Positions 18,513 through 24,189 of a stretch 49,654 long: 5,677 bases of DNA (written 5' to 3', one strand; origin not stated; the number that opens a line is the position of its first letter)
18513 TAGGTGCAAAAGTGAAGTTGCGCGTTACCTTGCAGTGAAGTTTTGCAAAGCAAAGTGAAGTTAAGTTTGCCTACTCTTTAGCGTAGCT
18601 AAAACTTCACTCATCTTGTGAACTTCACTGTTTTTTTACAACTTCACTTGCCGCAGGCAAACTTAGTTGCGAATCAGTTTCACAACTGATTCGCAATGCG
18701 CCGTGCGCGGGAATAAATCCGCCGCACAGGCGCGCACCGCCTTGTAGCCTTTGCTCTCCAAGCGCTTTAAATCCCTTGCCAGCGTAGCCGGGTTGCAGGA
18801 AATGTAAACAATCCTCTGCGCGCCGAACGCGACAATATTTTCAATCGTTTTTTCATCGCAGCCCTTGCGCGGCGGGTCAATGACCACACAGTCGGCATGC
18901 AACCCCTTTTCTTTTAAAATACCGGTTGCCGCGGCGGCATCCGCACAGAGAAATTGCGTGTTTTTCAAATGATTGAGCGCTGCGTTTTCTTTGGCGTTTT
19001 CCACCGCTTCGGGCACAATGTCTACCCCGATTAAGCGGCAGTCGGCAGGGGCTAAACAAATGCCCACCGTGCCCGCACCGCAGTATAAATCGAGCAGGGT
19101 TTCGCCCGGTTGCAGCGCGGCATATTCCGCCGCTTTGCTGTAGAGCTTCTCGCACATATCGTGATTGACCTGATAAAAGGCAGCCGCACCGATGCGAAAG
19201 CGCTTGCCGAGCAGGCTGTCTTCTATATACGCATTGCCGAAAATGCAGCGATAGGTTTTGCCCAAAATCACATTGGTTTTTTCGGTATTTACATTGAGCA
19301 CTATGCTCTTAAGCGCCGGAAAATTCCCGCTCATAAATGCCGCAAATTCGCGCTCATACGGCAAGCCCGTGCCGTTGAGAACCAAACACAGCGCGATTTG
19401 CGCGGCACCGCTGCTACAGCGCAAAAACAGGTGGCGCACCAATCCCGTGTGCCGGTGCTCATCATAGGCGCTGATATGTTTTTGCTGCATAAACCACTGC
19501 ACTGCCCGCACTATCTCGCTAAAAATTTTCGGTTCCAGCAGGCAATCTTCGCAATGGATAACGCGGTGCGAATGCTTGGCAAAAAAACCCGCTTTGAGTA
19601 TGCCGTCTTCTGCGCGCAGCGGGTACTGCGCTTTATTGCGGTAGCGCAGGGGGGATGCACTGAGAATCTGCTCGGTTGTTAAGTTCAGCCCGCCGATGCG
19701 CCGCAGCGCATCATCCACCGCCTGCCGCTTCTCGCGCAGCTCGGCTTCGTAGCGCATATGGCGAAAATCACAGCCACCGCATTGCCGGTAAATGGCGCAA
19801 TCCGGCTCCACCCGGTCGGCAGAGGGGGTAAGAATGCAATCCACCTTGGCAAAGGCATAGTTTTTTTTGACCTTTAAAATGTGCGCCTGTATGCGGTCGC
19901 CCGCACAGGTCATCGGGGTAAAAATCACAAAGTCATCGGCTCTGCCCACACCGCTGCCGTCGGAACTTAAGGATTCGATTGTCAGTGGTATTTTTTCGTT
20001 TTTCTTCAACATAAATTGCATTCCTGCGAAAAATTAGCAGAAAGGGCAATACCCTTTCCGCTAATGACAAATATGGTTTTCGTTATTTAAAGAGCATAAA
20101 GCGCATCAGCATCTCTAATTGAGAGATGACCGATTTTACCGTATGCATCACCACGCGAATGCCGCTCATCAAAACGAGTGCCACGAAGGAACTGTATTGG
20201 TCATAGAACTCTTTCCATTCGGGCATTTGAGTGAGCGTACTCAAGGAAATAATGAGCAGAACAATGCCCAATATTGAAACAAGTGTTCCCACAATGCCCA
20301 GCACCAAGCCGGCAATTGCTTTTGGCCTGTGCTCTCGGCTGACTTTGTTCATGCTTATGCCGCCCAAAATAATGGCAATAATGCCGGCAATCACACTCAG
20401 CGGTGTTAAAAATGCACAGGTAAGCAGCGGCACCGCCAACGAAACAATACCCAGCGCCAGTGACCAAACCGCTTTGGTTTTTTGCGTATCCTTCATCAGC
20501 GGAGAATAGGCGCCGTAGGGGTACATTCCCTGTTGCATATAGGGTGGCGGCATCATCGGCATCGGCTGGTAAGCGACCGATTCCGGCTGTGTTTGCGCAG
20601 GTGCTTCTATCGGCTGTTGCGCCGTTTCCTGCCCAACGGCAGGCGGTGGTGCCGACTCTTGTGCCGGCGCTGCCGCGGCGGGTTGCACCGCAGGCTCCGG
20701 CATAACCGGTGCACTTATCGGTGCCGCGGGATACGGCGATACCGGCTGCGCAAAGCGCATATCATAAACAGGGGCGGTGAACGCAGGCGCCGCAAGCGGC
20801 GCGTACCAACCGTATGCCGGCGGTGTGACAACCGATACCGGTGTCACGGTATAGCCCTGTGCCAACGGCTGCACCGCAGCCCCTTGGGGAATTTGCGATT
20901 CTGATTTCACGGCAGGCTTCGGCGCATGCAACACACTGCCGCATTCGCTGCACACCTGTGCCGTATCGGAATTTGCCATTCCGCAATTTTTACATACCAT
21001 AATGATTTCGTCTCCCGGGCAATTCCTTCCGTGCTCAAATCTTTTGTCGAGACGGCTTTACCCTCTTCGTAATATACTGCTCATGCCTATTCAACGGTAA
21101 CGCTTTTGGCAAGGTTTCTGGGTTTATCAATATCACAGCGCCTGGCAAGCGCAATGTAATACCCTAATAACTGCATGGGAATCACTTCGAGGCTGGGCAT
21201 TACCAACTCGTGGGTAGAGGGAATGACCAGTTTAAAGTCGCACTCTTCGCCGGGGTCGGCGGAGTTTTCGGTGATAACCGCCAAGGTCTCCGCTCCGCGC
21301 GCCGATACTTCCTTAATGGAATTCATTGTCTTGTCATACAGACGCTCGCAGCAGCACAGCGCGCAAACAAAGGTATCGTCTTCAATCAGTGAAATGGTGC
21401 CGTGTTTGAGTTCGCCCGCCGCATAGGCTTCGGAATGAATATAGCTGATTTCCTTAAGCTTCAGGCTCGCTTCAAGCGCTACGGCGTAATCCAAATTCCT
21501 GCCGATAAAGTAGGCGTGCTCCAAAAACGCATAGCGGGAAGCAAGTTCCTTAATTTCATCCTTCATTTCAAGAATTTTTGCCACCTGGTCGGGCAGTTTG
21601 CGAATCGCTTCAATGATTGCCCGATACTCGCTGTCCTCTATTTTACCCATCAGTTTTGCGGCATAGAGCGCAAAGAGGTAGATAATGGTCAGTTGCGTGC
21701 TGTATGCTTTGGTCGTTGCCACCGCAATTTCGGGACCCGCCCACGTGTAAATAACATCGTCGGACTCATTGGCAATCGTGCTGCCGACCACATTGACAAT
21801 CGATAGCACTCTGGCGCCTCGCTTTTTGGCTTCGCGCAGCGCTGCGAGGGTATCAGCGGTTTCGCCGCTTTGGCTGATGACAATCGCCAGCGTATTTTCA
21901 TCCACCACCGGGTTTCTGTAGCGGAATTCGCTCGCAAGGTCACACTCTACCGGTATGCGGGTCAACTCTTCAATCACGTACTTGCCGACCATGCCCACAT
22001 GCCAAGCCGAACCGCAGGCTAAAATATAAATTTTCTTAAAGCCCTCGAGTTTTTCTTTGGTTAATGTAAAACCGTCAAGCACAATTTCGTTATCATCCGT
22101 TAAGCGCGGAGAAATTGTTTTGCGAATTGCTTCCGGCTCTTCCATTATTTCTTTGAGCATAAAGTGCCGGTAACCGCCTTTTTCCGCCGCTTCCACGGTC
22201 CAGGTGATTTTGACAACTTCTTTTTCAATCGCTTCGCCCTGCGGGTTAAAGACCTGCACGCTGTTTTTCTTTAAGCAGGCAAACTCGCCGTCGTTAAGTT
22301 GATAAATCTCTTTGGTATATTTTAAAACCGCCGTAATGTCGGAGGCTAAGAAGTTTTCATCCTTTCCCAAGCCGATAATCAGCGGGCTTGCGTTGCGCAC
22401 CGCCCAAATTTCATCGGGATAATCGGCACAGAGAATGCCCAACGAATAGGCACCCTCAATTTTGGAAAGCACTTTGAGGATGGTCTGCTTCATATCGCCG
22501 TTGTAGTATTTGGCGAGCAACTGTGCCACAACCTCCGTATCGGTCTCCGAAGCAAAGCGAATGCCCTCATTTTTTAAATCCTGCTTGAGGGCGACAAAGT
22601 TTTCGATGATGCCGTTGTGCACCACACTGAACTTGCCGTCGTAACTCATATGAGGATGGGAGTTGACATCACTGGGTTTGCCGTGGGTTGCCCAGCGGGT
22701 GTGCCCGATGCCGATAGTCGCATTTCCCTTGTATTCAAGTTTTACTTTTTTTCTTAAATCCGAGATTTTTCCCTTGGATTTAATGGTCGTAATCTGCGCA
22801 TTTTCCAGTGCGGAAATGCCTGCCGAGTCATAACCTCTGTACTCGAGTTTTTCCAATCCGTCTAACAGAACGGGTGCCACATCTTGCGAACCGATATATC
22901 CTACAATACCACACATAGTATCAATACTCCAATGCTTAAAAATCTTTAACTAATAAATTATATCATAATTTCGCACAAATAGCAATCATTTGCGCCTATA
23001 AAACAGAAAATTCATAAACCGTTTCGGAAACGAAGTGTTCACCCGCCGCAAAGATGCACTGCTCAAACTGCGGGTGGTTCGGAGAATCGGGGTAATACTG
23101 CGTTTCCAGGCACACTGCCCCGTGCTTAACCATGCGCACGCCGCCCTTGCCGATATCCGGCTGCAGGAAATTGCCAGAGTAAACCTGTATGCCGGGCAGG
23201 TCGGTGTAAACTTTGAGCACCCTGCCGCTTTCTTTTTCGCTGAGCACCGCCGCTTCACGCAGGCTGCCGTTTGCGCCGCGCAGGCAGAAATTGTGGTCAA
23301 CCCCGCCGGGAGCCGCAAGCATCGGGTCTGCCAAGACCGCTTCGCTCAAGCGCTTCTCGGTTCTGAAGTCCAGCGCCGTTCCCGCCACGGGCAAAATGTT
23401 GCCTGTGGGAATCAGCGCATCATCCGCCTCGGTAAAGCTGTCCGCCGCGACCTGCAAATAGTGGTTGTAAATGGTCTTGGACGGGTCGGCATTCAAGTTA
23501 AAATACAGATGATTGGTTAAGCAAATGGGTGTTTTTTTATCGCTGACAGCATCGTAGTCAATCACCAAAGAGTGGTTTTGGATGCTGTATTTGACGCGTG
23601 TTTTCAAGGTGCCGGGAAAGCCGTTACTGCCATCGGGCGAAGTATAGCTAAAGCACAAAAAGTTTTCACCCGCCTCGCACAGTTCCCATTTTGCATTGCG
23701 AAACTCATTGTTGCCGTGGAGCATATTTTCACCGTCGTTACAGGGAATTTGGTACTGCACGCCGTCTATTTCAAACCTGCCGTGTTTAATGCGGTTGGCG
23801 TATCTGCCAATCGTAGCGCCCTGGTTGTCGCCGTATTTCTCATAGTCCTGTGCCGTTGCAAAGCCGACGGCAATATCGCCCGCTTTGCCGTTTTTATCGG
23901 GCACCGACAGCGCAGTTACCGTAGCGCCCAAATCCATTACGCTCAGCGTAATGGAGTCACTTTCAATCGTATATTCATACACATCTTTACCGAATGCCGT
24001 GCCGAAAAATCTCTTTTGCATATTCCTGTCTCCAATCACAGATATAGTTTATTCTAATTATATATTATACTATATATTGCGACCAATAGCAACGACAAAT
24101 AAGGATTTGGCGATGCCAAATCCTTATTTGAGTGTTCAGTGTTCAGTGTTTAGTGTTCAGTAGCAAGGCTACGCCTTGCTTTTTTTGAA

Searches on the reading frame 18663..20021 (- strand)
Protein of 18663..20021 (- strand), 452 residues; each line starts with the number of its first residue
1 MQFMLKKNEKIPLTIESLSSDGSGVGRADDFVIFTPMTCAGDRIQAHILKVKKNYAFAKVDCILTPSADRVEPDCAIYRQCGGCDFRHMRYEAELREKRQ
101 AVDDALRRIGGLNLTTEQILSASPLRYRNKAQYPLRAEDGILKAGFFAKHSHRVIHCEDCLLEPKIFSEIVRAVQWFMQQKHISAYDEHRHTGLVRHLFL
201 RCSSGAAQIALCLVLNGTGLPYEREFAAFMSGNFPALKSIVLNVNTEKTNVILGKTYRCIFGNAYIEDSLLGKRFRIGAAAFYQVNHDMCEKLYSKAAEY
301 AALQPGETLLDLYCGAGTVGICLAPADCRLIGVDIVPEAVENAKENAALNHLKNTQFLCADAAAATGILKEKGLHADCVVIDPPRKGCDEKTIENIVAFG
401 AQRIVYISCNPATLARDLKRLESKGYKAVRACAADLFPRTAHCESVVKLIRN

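Call 27: search_protein_families(library=pfam, proteins=[window:18663-20021:-], max_evalue=0.00001)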
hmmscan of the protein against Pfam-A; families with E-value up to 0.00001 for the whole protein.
window:18663-20021:- (452 aa): 8 families
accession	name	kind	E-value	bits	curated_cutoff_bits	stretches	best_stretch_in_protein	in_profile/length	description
PF05958.17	tRNA_U5-meth_tr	-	1.3e-28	100.5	23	1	91-451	2-356/357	tRNA (Uracil-5-)-methyltransferase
PF13847.12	Methyltransf_31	-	1.2e-11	44.9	27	1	305-366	3-67/145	Methyltransferase domain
PF01938.26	TRAM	-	3e-09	37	21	1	7-60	4-60/61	TRAM domain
PF13649.12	Methyltransf_25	-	4.2e-08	34.2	27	1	310-365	2-58/97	Methyltransferase domain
PF09445.16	Methyltransf_15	-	4.2e-07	30.1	22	1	307-389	2-85/165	RNA cap guanine-N2 methyltransferase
PF05175.20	MTS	-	6e-07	29.7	23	1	306-387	32-110/170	Methyltransferase small domain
PF03602.21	Cons_hypoth95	-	2e-06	28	24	1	305-404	41-147/182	Conserved hypothetical protein 95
PF02475.24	TRM5-TYW2_MTfase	-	6.4e-06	26.6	28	0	302-361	33-95/164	TRM5/TYW2 methyltransferase domain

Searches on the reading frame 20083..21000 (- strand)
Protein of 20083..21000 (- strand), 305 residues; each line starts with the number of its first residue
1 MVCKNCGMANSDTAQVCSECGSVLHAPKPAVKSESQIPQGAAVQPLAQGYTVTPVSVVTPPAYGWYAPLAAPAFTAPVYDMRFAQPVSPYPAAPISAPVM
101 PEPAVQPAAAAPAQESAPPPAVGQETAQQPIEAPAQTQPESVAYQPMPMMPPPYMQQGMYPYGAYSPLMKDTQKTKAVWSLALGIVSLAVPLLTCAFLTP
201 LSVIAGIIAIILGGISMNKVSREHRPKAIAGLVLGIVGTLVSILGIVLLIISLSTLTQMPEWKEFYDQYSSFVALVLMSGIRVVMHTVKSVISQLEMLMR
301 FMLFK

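Call 27: search_protein_families(library=pfam, proteins=[window:20083-21000:-], max_evalue=0.00001)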
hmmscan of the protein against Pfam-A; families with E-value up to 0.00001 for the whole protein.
window:20083-21000:- (305 aa): 2 families
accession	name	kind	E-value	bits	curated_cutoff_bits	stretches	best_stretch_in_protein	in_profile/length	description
PF13240.11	Zn_Ribbon_1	-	3.3e-06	27.1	25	1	3-23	2-22/23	zinc-ribbon domain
PF13828.11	DUF4190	-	6.4e-06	26.3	35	1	177-244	2-61/62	Domain of unknown function (DUF4190)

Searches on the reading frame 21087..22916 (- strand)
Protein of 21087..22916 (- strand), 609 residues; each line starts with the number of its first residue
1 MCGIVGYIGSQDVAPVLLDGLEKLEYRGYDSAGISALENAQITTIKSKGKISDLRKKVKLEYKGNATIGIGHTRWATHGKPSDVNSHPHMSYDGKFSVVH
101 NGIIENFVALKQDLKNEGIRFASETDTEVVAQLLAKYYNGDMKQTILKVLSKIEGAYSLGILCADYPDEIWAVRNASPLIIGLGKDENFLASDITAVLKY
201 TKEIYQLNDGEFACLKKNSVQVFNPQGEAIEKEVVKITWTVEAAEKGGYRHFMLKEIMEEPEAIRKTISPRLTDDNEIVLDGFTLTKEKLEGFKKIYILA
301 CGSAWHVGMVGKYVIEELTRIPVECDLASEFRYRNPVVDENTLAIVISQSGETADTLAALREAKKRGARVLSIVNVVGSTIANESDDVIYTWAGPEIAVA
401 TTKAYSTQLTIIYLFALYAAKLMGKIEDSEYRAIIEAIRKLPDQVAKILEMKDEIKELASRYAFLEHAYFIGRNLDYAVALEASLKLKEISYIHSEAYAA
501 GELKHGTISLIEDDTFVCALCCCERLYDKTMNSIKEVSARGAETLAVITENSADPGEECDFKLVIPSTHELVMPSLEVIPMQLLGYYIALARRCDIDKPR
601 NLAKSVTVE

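Call 27: search_protein_families(library=pfam, proteins=[window:21087-22916:-], max_evalue=0.00001)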
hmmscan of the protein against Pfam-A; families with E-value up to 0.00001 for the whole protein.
window:21087-22916:- (609 aa): 3 families
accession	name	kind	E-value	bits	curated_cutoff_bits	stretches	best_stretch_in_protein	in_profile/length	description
PF01380.27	SIS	-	1.7e-50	170.6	25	2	294-417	6-130/131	SIS domain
PF13522.11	GATase_6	-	3.8e-18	66.2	27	1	64-180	8-117/130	Glutamine amidotransferase domain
PF13537.11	GATase_7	-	7.3e-14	52.3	25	1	85-198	12-122/123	Glutamine amidotransferase domain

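Call 62: list_cluster_members(proteins=[window:21087-22916:-, window:12944-15055:-, window:25432-26637:+, window:40273-44370:-, window:32710-37800:-, window:45264-45713:-])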
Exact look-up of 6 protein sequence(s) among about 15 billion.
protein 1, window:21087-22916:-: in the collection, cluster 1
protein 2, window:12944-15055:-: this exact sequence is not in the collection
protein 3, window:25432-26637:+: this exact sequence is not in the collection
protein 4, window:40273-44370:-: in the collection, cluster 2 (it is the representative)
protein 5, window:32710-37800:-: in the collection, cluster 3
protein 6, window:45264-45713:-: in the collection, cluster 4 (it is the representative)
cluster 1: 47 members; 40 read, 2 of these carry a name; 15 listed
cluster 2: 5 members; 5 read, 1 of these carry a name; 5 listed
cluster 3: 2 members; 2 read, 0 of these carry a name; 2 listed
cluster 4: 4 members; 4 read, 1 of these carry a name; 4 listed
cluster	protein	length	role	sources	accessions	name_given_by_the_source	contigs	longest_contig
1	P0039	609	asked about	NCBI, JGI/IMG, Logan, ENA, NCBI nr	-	-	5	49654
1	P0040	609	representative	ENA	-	-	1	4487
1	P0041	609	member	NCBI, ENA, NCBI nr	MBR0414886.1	MAG: glutamine--fructose-6-phosphate transaminase (isomerizing) [Clostridia bacterium] | glutamine--fructose-6-phosphate transaminase (isomerizing) [Clostridia bacterium]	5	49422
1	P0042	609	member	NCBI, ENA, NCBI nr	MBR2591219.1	MAG: glutamine--fructose-6-phosphate transaminase (isomerizing) [Clostridia bacterium] | glutamine--fructose-6-phosphate transaminase (isomerizing) [Clostridia bacterium]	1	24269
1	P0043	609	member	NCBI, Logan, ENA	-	-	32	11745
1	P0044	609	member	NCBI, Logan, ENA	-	-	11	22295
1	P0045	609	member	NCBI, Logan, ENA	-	-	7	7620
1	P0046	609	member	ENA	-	-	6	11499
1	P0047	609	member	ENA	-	-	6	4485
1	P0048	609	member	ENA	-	-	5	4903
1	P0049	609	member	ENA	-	-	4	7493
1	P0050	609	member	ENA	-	-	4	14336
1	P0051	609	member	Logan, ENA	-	-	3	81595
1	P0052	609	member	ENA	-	-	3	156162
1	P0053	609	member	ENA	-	-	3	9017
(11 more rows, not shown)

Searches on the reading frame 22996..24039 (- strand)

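Call 27: search_protein_families(library=pfam, proteins=[window:22996-24039:-], max_evalue=0.00001)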
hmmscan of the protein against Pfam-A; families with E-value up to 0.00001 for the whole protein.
window:22996-24039:- (347 aa): 1 family
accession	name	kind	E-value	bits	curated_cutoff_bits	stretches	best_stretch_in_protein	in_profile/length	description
PF01263.26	Aldose_epim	-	1.2e-79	268.2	27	1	23-342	3-298/299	Aldose 1-epimerase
